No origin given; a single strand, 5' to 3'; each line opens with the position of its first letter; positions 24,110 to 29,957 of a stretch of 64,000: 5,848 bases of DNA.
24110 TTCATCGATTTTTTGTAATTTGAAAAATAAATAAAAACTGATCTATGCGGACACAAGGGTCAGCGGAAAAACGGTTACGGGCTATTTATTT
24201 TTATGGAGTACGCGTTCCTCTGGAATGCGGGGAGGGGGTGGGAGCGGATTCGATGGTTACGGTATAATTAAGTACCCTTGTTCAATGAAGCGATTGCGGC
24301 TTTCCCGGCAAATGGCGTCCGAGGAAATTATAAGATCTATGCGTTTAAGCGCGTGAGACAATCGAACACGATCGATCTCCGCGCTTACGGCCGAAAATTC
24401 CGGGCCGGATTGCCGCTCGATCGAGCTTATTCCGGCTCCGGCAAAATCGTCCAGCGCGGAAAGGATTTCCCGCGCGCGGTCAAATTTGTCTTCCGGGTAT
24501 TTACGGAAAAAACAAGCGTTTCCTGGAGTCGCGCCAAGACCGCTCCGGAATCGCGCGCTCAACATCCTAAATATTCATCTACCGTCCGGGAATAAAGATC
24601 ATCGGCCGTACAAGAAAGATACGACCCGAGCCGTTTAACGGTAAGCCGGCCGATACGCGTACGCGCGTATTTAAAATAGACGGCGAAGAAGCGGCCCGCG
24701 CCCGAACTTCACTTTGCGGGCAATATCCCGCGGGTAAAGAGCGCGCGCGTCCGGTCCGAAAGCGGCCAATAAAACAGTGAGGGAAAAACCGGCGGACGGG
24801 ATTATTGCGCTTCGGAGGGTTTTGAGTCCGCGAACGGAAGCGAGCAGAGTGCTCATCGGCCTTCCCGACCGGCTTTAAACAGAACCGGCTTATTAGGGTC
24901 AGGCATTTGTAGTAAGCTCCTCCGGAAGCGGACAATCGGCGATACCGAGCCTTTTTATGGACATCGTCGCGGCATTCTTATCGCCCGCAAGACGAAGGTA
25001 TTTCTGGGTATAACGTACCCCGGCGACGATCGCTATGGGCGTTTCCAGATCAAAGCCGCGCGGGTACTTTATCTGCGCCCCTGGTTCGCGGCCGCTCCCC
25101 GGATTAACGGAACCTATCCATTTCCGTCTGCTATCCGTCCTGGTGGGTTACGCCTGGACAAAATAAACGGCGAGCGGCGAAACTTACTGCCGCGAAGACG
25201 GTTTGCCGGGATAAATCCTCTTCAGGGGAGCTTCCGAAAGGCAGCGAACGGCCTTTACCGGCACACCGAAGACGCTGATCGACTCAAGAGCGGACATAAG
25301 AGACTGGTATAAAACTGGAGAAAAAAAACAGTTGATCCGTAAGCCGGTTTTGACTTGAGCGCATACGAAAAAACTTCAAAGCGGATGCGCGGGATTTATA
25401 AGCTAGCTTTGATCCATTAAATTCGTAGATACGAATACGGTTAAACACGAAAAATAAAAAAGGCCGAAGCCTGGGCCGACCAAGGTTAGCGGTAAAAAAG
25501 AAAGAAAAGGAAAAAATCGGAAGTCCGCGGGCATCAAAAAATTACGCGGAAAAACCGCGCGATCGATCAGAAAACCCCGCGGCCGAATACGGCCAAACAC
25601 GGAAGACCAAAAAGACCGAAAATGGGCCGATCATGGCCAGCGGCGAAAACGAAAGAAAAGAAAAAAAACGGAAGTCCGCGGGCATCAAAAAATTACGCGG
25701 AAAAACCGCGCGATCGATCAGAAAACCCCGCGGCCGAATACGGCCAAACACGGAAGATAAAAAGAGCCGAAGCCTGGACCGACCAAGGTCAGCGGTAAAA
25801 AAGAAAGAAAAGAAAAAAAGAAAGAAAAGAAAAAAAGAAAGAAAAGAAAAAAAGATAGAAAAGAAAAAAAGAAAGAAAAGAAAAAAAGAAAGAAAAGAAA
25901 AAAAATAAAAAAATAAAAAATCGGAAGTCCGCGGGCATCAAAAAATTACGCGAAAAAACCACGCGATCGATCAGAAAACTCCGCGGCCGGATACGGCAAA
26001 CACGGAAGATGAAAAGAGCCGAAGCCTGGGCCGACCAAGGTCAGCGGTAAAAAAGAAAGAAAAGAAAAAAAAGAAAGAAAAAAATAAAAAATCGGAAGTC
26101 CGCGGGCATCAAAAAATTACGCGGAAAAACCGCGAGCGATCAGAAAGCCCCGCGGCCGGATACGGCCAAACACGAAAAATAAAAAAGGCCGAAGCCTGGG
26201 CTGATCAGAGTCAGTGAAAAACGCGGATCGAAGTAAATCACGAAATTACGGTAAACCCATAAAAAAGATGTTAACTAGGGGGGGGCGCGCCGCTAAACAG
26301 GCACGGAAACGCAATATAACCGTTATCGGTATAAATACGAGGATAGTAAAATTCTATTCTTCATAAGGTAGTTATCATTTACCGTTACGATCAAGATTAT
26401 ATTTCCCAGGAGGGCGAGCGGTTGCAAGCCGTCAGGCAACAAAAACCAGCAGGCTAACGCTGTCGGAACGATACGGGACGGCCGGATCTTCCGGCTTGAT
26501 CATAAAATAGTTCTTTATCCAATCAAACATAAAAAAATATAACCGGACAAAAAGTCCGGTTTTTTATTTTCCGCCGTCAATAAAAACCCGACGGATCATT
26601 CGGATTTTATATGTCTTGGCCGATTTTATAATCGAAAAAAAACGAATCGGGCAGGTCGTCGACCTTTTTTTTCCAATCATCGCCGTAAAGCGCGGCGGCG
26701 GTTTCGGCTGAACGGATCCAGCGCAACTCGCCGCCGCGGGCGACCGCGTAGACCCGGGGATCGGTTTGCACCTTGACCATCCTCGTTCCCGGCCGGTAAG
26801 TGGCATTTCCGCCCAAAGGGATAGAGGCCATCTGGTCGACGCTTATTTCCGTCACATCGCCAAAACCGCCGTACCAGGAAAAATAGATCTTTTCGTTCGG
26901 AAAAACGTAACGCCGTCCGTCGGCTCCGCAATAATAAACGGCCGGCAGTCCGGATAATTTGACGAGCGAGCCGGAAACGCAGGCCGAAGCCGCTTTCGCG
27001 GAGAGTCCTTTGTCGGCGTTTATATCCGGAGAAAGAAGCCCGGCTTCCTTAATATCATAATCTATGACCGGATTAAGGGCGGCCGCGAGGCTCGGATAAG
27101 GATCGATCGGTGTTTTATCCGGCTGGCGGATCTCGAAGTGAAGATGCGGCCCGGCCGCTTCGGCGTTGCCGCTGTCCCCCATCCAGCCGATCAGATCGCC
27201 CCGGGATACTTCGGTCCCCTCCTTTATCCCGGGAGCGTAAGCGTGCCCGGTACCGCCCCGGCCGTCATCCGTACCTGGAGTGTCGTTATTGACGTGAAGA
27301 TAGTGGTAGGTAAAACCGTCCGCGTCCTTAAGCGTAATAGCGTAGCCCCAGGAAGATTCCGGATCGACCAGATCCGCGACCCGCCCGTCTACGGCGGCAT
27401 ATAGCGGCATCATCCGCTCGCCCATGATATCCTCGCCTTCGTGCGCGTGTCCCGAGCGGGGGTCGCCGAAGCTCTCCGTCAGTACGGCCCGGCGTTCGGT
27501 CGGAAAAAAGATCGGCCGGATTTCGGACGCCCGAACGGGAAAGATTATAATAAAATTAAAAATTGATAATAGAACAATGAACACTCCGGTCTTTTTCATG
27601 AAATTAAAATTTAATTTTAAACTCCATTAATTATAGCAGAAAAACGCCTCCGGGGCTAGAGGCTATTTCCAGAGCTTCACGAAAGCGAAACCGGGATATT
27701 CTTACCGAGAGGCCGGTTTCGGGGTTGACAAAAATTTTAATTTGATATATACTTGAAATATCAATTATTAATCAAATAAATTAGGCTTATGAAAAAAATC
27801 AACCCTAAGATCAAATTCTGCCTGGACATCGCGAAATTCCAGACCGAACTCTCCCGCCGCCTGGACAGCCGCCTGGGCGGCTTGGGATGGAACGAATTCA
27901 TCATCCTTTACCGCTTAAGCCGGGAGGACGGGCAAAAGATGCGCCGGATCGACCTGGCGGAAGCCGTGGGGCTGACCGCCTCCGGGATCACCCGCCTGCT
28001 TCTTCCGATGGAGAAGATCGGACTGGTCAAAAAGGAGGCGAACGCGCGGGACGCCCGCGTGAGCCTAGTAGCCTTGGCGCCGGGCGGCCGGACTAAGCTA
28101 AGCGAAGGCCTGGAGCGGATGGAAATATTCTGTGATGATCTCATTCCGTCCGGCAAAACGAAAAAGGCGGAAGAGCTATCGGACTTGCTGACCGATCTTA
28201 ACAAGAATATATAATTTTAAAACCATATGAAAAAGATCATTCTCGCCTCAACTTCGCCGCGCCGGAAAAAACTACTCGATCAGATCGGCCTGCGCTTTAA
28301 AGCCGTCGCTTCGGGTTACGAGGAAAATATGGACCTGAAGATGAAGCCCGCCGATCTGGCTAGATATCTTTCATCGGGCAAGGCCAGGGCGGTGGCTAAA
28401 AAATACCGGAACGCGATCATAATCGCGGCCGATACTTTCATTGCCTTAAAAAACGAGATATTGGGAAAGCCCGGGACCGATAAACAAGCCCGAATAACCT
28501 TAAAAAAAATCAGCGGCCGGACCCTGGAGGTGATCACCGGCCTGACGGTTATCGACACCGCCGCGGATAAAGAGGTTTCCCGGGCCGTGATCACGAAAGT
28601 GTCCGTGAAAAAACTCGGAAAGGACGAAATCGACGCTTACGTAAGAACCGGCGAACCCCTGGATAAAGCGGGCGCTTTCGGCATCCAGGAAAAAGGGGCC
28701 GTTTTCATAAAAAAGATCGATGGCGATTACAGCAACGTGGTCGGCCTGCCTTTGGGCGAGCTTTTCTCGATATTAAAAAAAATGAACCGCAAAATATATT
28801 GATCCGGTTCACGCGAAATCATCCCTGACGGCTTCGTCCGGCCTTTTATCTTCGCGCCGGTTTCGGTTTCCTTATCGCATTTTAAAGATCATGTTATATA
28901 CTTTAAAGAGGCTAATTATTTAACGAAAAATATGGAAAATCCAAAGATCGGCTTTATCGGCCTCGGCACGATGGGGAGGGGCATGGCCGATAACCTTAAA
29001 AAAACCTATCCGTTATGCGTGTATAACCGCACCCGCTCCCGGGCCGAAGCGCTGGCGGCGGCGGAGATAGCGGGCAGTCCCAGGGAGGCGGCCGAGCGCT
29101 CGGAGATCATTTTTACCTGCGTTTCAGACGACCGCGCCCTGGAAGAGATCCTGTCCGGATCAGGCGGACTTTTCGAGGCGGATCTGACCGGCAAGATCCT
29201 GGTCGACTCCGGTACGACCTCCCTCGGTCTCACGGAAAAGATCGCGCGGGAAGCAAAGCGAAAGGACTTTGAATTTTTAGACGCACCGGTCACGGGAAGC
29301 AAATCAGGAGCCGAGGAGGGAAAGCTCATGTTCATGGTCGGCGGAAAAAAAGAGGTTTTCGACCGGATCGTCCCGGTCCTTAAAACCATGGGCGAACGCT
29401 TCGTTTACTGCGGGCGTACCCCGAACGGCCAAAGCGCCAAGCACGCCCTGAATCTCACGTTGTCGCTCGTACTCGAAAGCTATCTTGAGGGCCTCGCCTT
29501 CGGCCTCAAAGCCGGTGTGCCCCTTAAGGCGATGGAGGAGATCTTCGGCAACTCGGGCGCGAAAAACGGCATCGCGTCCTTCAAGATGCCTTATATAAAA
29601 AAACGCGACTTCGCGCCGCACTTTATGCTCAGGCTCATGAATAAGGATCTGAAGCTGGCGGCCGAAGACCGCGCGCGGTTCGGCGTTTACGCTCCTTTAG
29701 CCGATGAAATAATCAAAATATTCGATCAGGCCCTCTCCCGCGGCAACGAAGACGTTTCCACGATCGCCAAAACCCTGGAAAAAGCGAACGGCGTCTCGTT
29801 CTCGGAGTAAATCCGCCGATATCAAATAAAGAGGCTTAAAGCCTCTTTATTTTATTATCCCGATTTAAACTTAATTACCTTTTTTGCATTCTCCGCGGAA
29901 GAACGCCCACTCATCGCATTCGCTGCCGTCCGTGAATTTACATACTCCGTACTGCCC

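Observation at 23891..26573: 2.6-kb ORF-poor block bracketed by two near-identical ~43-bp terminator modules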

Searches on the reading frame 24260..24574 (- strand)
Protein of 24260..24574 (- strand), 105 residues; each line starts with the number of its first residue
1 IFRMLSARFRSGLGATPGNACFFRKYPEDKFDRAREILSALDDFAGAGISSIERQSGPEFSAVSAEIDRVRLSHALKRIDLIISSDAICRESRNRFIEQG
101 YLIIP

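Call 12: search_protein_families(library=pfam, max_evalue=1, proteins=[window:24260-24565:-])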
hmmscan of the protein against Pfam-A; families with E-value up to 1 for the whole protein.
seq(102 aa): 0 families

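Call 27: search_protein_families(library=phrogs, max_evalue=1, proteins=[window:24260-24565:-])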
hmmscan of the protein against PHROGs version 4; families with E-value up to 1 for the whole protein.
seq(102 aa): 1 family
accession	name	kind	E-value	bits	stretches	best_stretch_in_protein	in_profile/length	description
phrog_29219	-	unknown function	0.28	11.6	1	46-96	141-190/256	-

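Call 28: search_protein_families(library=ncbifam, max_evalue=1, proteins=[window:24260-24565:-])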
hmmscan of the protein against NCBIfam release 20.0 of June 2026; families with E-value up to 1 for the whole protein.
seq(102 aa): 0 families

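Call 33: find_homologous_proteins(query=window:24260-24565:-, max_evalue=0.01)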
Query window:24260-24565:- (102 aa): 1 proteins with E <= 0.01 among 5 candidates.
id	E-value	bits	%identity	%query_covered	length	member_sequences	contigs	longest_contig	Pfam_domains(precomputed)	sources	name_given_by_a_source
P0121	5.2e-58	211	99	100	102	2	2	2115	-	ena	-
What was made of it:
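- Tried and rejected: The 102-aa ORF matched only itself in the k-mer search (call 33).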

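Call 59: search_protein_representatives(protein=window:24260-24574:-)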
Query: 105 residues. Proteins with E-value up to 0.001 (for the whole library): 2; up to 1e-10: 1; up to 1e-30: 1. The best 2 are listed.
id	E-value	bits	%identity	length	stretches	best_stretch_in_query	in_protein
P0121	2.0e-58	211.0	99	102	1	4-105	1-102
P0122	2.5e-04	37.5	47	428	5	17-42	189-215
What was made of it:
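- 24257..24651 (.): Stretch with no detectable homology to the parent. It contains the orphan 102-aa minus-strand ORF (24257-24565) and an unusually stable set of GC-rich hairpins (24300-24499). The ORF has no homologue other than itself (calls 33, 59).
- Tried and rejected: Its 105-aa stop-to-stop segment (24260-24574) matched only itself in the exhaustive HMMER search, apart from a weak 26-residue match to P0122 that I did not pursue (call 59).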

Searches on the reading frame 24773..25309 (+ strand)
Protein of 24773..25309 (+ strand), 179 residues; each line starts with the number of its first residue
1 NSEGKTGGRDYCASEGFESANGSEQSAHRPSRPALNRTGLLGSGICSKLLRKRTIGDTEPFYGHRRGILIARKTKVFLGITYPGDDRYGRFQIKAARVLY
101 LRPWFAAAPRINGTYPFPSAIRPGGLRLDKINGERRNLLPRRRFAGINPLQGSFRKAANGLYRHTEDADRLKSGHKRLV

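Call 48: search_protein_families(library=pfam, max_evalue=1, proteins=[window:24773-25309:+])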
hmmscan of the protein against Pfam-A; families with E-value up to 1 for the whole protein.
window:24773-25309:+ (179 aa): 0 families

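Call 50: find_homologous_proteins(query=window:24773-25309:+, max_evalue=0.01)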
Query window:24773-25309:+: 75 candidates shared short words with the query, none scored E <= 0.01.
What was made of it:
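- Tried and rejected: The 179-codon open frame had no hit (call 50).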

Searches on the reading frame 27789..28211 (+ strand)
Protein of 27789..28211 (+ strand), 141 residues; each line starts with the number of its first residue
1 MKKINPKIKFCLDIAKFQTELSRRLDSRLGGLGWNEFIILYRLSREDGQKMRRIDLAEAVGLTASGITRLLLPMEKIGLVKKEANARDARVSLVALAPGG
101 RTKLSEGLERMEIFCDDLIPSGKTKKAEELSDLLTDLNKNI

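Call 12: search_protein_families(library=pfam, max_evalue=1, proteins=[window:27789-28211:+])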
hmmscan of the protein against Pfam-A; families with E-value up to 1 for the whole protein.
window:27789-28211:+ (141 aa): 11 families
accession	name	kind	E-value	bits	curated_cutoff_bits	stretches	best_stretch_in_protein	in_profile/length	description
PF01047.28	MarR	-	7.1e-08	32.7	24.6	1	34-91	3-58/59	MarR family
PF12802.13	MarR_2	-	2.2e-06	28.1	27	1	31-90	2-60/61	MarR family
PF22381.2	Staph_reg_Sar_Rot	-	0.00011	22.6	27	1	32-105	12-83/85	Transcriptional regulator SarA/Rot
PF13412.12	HTH_24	-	0.0031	17.5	21.9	1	54-81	21-48/48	Winged helix-turn-helix DNA-binding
PF09339.16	HTH_IclR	-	0.012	15.8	22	1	46-83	14-51/52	IclR helix-turn-helix domain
PF13545.12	HTH_Crp_2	-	0.013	15.9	27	1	40-82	7-55/70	Crp-like helix-turn-helix domain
PF24034.1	DUF7343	-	0.031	14.6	27.6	1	42-84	11-52/62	Domain of unknown function (DUF7343)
PF01325.25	Fe_dep_repress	-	0.045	14.4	26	1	40-83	13-55/60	Iron dependent repressor, N-terminal DNA binding domain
PF01335.27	DED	-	0.063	14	35.9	1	105-139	14-48/82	Death effector domain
PF13463.12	HTH_27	-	0.065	14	22.2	1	35-100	4-68/68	Winged helix DNA-binding domain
PF00325.26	Crp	-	0.14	12.4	21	1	51-79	3-31/32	Bacterial regulatory proteins, crp family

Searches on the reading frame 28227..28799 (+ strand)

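Call 12: search_protein_families(library=pfam, max_evalue=1, proteins=[window:28227-28799:+])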
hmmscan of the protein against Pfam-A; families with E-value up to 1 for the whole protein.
window:28227-28799:+ (191 aa): 2 families
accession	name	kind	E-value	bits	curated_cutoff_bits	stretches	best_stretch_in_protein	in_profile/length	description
PF02545.19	Maf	-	1e-58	198.6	27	1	3-186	1-187/187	Maf-like protein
PF09009.16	Exotox-A_cataly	-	0.1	12.6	25.9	1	104-172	93-163/177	Exotoxin A catalytic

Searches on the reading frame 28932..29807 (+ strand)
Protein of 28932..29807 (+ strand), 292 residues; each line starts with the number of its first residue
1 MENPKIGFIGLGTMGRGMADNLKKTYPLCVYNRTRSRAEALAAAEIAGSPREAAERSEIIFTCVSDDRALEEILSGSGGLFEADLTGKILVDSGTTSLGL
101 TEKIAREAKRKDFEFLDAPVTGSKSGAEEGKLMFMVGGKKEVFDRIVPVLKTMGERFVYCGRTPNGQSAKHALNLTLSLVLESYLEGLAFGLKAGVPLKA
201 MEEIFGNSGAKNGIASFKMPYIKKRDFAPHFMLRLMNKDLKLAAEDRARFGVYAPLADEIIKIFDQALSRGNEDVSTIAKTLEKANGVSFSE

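Call 12: search_protein_families(library=pfam, max_evalue=1, proteins=[window:28932-29807:+])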
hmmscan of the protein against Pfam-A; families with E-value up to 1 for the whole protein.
window:28932-29807:+ (292 aa): 7 families
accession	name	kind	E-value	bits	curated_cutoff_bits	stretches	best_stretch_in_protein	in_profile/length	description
PF03446.21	NAD_binding_2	-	5.9e-45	153.6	21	1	5-161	1-161/161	NAD binding domain of 6-phosphogluconate dehydrogenase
PF14833.11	NAD_binding_11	-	6.6e-17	62.3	30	1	165-280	2-120/122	NAD-binding of NADP-dependent 3-hydroxyisobutyrate dehydrogenase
PF03807.23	F420_oxidored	-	1.4e-08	35.7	21.6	1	5-92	1-90/94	NADP oxidoreductase coenzyme F420-dependent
PF01488.26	Shikimate_DH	-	0.00068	20.2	24.3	1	3-44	12-55/138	Shikimate / quinate 5-dehydrogenase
PF02826.25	2-Hacid_dh_C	-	0.0087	15.9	25.1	1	3-68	36-103/178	D-isomer specific 2-hydroxyacid dehydrogenase, NAD binding domain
PF03435.24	Sacchrp_dh_NADP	-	0.043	14.6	25.1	1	6-76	1-68/129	Saccharopine dehydrogenase NADP binding domain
PF07991.19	KARI_N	-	0.13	12.2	20.6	1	2-67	3-71/165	Acetohydroxy acid isomeroreductase, NADPH-binding domain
